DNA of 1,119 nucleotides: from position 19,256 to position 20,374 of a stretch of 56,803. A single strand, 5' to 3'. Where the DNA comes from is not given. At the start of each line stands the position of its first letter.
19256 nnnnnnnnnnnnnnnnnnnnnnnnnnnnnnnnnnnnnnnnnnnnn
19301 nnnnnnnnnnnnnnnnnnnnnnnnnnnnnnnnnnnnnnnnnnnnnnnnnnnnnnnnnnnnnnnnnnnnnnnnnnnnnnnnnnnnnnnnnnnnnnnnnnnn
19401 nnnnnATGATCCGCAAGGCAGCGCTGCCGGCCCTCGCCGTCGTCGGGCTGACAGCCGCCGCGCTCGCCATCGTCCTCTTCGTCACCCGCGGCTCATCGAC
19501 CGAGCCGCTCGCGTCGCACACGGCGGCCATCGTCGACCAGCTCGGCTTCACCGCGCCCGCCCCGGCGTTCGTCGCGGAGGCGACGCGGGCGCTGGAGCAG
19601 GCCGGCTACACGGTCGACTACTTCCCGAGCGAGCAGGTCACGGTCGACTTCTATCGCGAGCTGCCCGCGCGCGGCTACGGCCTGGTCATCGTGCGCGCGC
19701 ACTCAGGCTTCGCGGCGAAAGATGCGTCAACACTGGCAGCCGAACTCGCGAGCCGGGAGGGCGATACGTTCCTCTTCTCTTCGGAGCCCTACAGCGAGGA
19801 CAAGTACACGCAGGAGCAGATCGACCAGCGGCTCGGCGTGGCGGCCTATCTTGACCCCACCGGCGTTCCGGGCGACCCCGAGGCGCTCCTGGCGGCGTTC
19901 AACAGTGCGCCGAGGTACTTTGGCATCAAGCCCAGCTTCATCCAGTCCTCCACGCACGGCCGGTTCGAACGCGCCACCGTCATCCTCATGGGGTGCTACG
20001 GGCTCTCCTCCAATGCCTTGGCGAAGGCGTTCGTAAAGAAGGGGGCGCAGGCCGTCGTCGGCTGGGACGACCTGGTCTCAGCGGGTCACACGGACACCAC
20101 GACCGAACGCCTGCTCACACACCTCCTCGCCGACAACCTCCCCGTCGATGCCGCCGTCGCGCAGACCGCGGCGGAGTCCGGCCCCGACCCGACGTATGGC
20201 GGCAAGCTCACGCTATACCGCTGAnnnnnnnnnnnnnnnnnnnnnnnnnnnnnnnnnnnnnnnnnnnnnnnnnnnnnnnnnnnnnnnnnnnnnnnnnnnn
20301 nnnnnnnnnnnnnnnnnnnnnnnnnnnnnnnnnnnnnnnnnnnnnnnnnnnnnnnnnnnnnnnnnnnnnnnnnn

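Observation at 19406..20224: Translationally coupled membrane-anchored Cys/His protein: candidate processing enzyme for the VGGxSxD signal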

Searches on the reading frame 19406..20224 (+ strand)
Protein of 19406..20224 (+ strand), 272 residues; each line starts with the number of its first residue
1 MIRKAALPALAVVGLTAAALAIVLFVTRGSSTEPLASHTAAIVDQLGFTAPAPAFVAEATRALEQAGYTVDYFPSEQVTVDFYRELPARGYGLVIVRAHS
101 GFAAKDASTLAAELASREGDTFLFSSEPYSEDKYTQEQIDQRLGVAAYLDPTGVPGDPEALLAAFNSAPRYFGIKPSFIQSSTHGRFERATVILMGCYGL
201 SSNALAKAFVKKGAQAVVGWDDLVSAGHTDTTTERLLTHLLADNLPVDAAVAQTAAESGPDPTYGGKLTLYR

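Call 3: search_protein_families(library=pfam, proteins=[window:19406-20224:+], max_evalue=1)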
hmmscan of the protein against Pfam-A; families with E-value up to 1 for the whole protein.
window:19406-20224:+ (272 aa): 5 families
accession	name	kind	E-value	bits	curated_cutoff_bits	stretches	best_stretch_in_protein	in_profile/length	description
PF22856.1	Tal-1A_2A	-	0.039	14.6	27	1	146-153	2-9/11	Peptide tarsal-less 1A/2A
PF12770.12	CHAT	-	0.051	13.5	24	1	203-254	212-262/289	CHAT domain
PF23016.2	RsmI_C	-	0.12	12.6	27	1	231-259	5-32/46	RsmI C-terminal HTH domain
PF20789.3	4HBT_3C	-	0.14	12.7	24.1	1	57-120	81-129/140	Acyl-CoA thioesterase C-terminal domain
PF05251.17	Ost5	-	0.29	11.9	27.4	1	2-57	7-59/73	Oligosaccharyltransferase subunit 5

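Call 4: search_protein_families(library=ncbifam, proteins=[window:19406-20224:+], max_evalue=1)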
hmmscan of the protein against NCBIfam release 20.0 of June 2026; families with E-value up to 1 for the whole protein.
window:19406-20224:+ (272 aa): 0 families

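Call 5: find_homologous_proteins(query=window:19406-20224:+, max_evalue=0.001)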
Query window:19406-20224:+ (272 aa): 302 proteins with E <= 0.001 among 8000 candidates; the best 120 are listed.
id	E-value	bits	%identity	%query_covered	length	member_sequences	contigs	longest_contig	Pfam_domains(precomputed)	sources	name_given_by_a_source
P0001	2.9e-171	586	100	100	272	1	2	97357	-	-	-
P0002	2.9e-120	419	73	100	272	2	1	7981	-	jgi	jgi:hypothetical protein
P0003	1.1e-113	397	70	100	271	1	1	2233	-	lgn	-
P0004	1.0e-107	378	67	100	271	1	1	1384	-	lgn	-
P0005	7.5e-103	362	69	86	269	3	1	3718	-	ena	-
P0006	4.2e-102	359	64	95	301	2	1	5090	-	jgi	-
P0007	3.4e-101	356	69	86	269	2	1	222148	-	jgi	jgi:hypothetical protein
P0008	8.3e-99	348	61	99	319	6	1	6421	-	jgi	jgi:hypothetical protein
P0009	6.2e-98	346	63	92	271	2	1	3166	-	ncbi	-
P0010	1.0e-96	342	62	95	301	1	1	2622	-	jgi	jgi:hypothetical protein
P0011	5.3e-95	336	65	86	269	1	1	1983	-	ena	-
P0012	1.6e-91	325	64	89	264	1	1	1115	-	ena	-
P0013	5.5e-89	316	64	87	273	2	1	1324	-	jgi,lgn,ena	-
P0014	8.7e-86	306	62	86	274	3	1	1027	-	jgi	-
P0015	1.3e-85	305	61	86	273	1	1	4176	-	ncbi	-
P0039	1.3e-62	230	51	85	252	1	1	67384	-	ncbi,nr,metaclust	ncbi:MAG: hypothetical protein A2148_01220 [Chloroflexi bacterium RBG_16_68_14]|nr:MAG: hypothetical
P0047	7.9e-61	224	50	88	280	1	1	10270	-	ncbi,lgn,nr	ncbi:MAG: hypothetical protein Q8P22_12755 [Chloroflexota bacterium]|nr:hypothetical protein [Chloro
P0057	3.6e-60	222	48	92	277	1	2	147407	-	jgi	jgi:hypothetical protein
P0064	4.2e-59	218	46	94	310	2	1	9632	-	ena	-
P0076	3.0e-58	216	49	93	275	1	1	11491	-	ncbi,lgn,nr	ncbi:MAG: hypothetical protein MUP14_10115 [Dehalococcoidia bacterium]|nr:hypothetical protein [Deha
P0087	7.3e-58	214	49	90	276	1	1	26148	-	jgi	jgi:hypothetical protein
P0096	2.8e-57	212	50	88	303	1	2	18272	-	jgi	jgi:hypothetical protein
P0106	1.6e-56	210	45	99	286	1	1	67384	-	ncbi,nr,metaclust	ncbi:MAG: hypothetical protein A2148_01215 [Chloroflexi bacterium RBG_16_68_14]|nr:MAG: hypothetical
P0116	6.3e-56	208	44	100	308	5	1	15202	-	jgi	jgi:hypothetical protein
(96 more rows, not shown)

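Call 9: search_solved_structures(query=A1, max_evalue=10, show_alignments=3)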
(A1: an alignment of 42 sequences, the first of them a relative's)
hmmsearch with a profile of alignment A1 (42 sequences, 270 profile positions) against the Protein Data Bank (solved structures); distinct sequences matched with E-value up to 10: 2.
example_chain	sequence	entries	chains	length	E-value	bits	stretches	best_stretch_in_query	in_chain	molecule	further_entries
4ni5_A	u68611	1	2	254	0.13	14.9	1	181-215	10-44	Oxidoreductase, short-chain dehydrogenase/reductase family protein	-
7r3a_A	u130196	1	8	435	1.8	11.1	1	184-215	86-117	S-inosyl-L-homocysteine hydrolase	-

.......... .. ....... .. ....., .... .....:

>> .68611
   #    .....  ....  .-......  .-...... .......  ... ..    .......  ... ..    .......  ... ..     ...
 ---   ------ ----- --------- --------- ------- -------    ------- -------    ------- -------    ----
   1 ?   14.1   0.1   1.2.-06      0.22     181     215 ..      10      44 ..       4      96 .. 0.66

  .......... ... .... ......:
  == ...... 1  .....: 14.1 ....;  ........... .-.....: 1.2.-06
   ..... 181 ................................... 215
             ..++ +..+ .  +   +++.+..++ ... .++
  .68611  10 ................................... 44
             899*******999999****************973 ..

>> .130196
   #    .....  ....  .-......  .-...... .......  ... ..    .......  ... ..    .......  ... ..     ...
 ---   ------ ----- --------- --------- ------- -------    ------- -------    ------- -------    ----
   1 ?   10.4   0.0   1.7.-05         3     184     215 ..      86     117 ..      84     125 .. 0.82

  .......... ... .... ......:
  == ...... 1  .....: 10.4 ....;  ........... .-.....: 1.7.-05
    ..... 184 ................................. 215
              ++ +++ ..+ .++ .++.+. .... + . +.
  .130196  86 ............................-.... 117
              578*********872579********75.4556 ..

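Call 10: find_encoding_contigs(protein=P0001, flank=10000, max_places=3)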
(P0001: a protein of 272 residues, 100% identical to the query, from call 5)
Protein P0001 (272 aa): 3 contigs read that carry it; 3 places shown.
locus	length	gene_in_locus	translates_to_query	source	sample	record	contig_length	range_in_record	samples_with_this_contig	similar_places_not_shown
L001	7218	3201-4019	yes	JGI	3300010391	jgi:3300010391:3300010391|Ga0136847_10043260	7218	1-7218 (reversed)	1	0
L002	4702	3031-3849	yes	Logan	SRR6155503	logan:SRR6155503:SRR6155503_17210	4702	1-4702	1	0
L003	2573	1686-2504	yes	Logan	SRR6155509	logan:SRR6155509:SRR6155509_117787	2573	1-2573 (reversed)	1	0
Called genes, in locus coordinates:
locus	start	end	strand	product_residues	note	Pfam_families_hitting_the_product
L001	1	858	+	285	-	?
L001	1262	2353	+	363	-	-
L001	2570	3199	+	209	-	-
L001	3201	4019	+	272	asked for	-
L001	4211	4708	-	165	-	PF07931:CPT, PF13671:AAA_33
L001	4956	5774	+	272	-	PF25390:WD40_RLD, PF13540:RCC1_2, PF00415:RCC1, PF13540:RCC1_2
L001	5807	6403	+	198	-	PF25390:WD40_RLD, PF13540:RCC1_2 (weak), PF00415:RCC1, PF13540:RCC1_2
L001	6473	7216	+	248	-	?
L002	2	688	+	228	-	?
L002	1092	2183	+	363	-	-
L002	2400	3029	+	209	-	-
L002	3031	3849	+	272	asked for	-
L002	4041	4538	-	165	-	PF07931:CPT, PF13671:AAA_33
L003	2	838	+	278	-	?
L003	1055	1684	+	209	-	-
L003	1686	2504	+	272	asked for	-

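Call 11: find_related_loci(query=A1, collection=genome_contigs, flank=10000)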
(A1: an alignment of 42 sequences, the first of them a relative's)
Query A1 (272 aa) in genome_contigs; peptide patterns used: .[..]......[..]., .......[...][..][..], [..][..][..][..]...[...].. (x = any residue, [..] = any of these).
171 stretches matched a pattern; 118 encode a relative of the query (tblastn E <= 1e-3); the best 80 are kept; 80 distinct loci.
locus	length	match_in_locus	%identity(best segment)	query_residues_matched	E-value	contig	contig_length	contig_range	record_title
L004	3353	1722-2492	65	15-272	7e-108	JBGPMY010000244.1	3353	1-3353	MAG: Dehalococcoidia bacterium isolate OBJ_0618_7090110_227 k141_1202491_length_3353_cov_21.8085, whole genome shotgun s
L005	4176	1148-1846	61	39-271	3e-85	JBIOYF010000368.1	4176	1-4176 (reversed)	MAG: Dehalococcoidia bacterium isolate MAG037 k127_84668, whole genome shotgun sequence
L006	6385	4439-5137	57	36-272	1e-82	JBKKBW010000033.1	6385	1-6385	MAG: Dehalococcoidia bacterium isolate swi_bin.376 S1Ck127_3871125_flag_1_multi_6.0000_len_6385, whole genome shotgun se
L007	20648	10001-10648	51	40-271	7e-71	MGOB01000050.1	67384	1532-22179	MAG: Chloroflexi bacterium RBG_16_68_14 RBG_16_scaffold_3044, whole genome shotgun sequence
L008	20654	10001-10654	53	40-271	1e-69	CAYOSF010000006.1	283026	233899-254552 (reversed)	MAG TPA_asm: uncultured Dehalococcoidia bacterium isolate SRP323688_co1_41 genome assembly, contig: NODE_56_length_28302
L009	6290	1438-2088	48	27-271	3e-66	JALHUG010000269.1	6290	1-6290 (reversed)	MAG: Dehalococcoidia bacterium isolate PFL44 seq_3938829, whole genome shotgun sequence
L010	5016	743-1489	47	2-270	6e-66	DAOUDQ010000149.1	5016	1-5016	MAG TPA_asm: Dehalococcoidia bacterium isolate M62_289 135509, whole genome shotgun sequence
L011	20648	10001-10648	49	29-271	1e-64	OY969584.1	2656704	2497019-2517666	MAG: uncultured Chloroflexia bacterium isolate MFD01299.bin.c.4 genome assembly, chromosome: 1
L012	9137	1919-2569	47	32-272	9e-64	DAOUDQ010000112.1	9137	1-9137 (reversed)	MAG TPA_asm: Dehalococcoidia bacterium isolate M62_289 124626, whole genome shotgun sequence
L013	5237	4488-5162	48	27-270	5e-64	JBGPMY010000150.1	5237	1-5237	MAG: Dehalococcoidia bacterium isolate OBJ_0618_7090110_227 k141_10402337_length_5237_cov_12.0000, whole genome shotgun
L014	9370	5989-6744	44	12-271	1e-63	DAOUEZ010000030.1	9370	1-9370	MAG TPA_asm: Dehalococcoidia bacterium isolate N9_412 k139_640722, whole genome shotgun sequence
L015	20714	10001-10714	43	10-271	1e-62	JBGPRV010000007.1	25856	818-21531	MAG: Dehalococcoidia bacterium isolate OBJ1_062018_130_33 k141_586136_length_25856_cov_44.1266, whole genome shotgun seq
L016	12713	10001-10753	44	12-271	9e-63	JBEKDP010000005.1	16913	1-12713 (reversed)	MAG: Dehalococcoidia bacterium isolate SPRUCE 186 SPRUCE_186_5, whole genome shotgun sequence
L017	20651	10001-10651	48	34-271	1e-62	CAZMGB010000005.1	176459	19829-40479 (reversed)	MAG TPA_asm: uncultured Dehalococcoidia bacterium isolate SRP323688_co1_256 genome assembly, contig: NODE_151_length_176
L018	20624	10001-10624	46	40-271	1e-62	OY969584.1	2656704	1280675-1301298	MAG: uncultured Chloroflexia bacterium isolate MFD01299.bin.c.4 genome assembly, chromosome: 1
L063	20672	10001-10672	40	24-264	4e-54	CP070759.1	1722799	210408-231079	MAG: Candidatus Bathyarchaeota archaeon isolate bin28 chromosome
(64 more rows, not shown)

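Call 14: predict_structure(alignment_id=A1)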
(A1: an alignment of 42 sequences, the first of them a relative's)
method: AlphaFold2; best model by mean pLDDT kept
length: 272 residues; sequences in the alignment: 42
mean_pLDDT: 88.2   pTM: 0.82
mean pLDDT of the five models: 88.2, 87.6, 86.2, 85.1, 84.3
residues with pLDDT >= 90: 177; 70-90: 63; 50-70: 28; < 50: 4
segments of 3 or more residues with pLDDT < 50: 1-3
pLDDT, mean of each block of 10 residues (from residue 1): 53 73 66 75 91 96 98 97 98 94 72 72 95 97 89 78 87 96 97 88 93 97 92 98 97 98 95 95
secondary structure, 60 per line:
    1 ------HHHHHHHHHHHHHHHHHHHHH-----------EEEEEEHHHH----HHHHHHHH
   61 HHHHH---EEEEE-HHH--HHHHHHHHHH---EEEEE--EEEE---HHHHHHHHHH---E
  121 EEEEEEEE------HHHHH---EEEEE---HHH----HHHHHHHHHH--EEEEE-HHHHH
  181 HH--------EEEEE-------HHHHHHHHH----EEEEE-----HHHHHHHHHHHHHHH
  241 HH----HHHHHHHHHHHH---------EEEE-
elements in order: H7-27 E39-44 H45-48 H53-65 E69-73 H80-89 E93-97 E100-103 H107-116 E120-128 H135-139 E143-147 H158-167 E170-174 H176-182 E191-195 H203-211 E216-220 H226-242 H247-258 E268-271

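Call 16: fold_search(model_id=the predicted structure, library=pdb)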
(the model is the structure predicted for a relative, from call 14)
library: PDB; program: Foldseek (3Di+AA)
matches with E <= 10: 1159; with E <= 0.001: 5
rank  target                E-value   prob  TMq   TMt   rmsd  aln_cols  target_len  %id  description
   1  8tl0_B                7.8e-06  1.00  0.43  0.26   5.6       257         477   13  Structure of activated SAVED-CHAT filament (released 2024-03-06)
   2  8tl0_C                7.8e-06  1.00  0.43  0.27   5.3       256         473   14  Structure of activated SAVED-CHAT filament (released 2024-03-06)
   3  8rw5                  3.0e-05  1.00  0.46  0.15   3.9       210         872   12  Symmetry expansion of dimeric transmembrane anti-sigma factor DdvA (released 2024-11-06)
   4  8rot_A                1.9e-04  1.00  0.49  0.16   5.7       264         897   12  Cryo-EM structure of the transmembrane anti-sigma factor DdvA (released 2024-11-06)
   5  8eey_B                5.6e-04  1.00  0.40  0.16   5.7       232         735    9  Cas7-11 in complex with DR-mismatched target RNA, Csx29 and Csx30 (released 2022-11-16)
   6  1cvr                  1.2e-03  1.00  0.45  0.30   6.4       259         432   10  Crystal structure of the Arg specific cysteine proteinase gingipain R (RGPB) (released 2000-03-01)
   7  7y84_C                1.3e-03  1.00  0.24  0.11   4.5        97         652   22  CryoEM structure of type III-E CRISPR Craspase gRAMP-crRNA in complex with TPR-CHAT protease (released 2022-12-14)
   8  7zoq_A                1.7e-03  1.00  0.38  0.15   7.6       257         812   10  Cryo-EM structure of a CRISPR effector in complex with a caspase regulator (released 2022-11-30)
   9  7y85_D                3.0e-03  1.00  0.40  0.19   6.7       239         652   13  CryoEM structure of type III-E CRISPR Craspase gRAMP-crRNA in complex with TPR-CHAT protease bound to self RNA target (released 2022-12-14)
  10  1f4p                  3.0e-03  0.99  0.31  0.51   8.4       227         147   14  Y98W FLAVODOXIN MUTANT 1.5A (D. VULGARIS) (released 2001-04-04)
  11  8wra                  3.6e-03  0.98  0.38  0.41  11.4       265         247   14  The Crystal Structure of CASP1 from Biortus (released 2023-11-15)
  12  5yog                  4.0e-03  0.99  0.32  0.52   8.4       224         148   13  Crystal Structure of flavodoxin with engineered disulfide bond N14C-C93 (released 2018-03-14)
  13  5xra                  5.2e-03  0.84  0.28  0.20  19.1       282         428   13  Crystal structure of the human CB1 in complex with agonist AM11542 (released 2017-07-12)
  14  1i1o                  5.5e-03  0.97  0.32  0.51   6.1       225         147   13  ROOM TEMPERATURE CRYSTAL STRUCTURE FLAVODOXIN D. VULGARIS MUTANT Y98H AT 2.0 ANG. RESOLUTION (released 2001-04-04)
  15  4qtx_A                6.6e-03  0.96  0.40  0.44   9.6       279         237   10  Caspase-3 Y195A (released 2014-11-05)
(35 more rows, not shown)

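Call 18: search_protein_families(library=pfam, alignment_id=A1, max_evalue=1)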
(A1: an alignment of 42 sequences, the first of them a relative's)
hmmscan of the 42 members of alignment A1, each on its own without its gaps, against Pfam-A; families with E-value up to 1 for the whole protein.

A. member 1, P0001 (272 aa): 5 families
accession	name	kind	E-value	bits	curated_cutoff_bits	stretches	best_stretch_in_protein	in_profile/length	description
PF22856.1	Tal-1A_2A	-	0.039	14.6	27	1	146-153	2-9/11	Peptide tarsal-less 1A/2A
PF12770.12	CHAT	-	0.051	13.5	24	1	203-254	212-262/289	CHAT domain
PF23016.2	RsmI_C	-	0.12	12.6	27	1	231-259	5-32/46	RsmI C-terminal HTH domain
PF20789.3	4HBT_3C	-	0.14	12.7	24.1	1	57-120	81-129/140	Acyl-CoA thioesterase C-terminal domain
PF05251.17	Ost5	-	0.29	11.9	27.4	1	2-57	7-59/73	Oligosaccharyltransferase subunit 5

B. families by the number of members that match (of 42 scanned): 18 families
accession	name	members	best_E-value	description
PF12770.12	CHAT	15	0.0019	CHAT domain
PF23016.2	RsmI_C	6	0.0028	RsmI C-terminal HTH domain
PF01370.27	Epimerase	5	0.004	NAD dependent epimerase/dehydratase family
PF01364.23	Peptidase_C25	4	0.071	Peptidase family C25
PF13800.11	Sigma_reg_N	3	0.15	Sigma factor regulator N-terminal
PF22106.1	NGO1945_C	2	0.06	NGO1945 C-terminal domain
PF11992.13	TgpA_N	1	0.0014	TgpA N-terminal domain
PF25592.1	DUF7937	1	0.015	Domain of unknown function (DUF7937)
PF22856.1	Tal-1A_2A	1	0.039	Peptide tarsal-less 1A/2A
PF01012.27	ETF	1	0.12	Electron transfer flavoprotein domain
PF20789.3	4HBT_3C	1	0.14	Acyl-CoA thioesterase C-terminal domain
PF11837.13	INV_N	1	0.15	Beta-fructofuranosidase, N-terminal domain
PF12787.12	EcsC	1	0.17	EcsC protein family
PF12555.13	SteA-like_C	1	0.22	SteA-like C-terminal domain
PF05251.17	Ost5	1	0.29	Oligosaccharyltransferase subunit 5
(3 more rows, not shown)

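Call 25: search_protein_representatives(alignment_id=A1)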
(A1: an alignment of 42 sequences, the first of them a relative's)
Query: 42 sequences, 270 profile positions. Proteins with E-value up to 0.001 (for the whole library): 1878; up to 1e-10: 1017; up to 1e-30: 646. The best 150 are listed.
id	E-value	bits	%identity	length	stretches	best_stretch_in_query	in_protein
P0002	6.2e-108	376.6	-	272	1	15-267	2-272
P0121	9.2e-104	363.0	-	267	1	1-267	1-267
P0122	1.3e-101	356.0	-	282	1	10-266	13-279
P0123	2.2e-98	345.3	-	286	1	10-269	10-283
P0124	3.4e-98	344.7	-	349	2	47-266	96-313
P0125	2.5e-97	341.9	-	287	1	11-269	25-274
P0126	9.5e-97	340.0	-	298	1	10-269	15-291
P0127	4.0e-96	337.9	-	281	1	15-267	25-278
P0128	1.6e-94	332.7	-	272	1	1-269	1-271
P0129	5.9e-94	330.8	-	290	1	9-269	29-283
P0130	3.0e-92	325.2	-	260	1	22-268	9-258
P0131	3.3e-91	321.8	-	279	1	10-267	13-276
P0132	4.7e-91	321.3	-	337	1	16-267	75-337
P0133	1.0e-90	320.2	-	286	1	7-268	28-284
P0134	1.4e-90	319.7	-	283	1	12-268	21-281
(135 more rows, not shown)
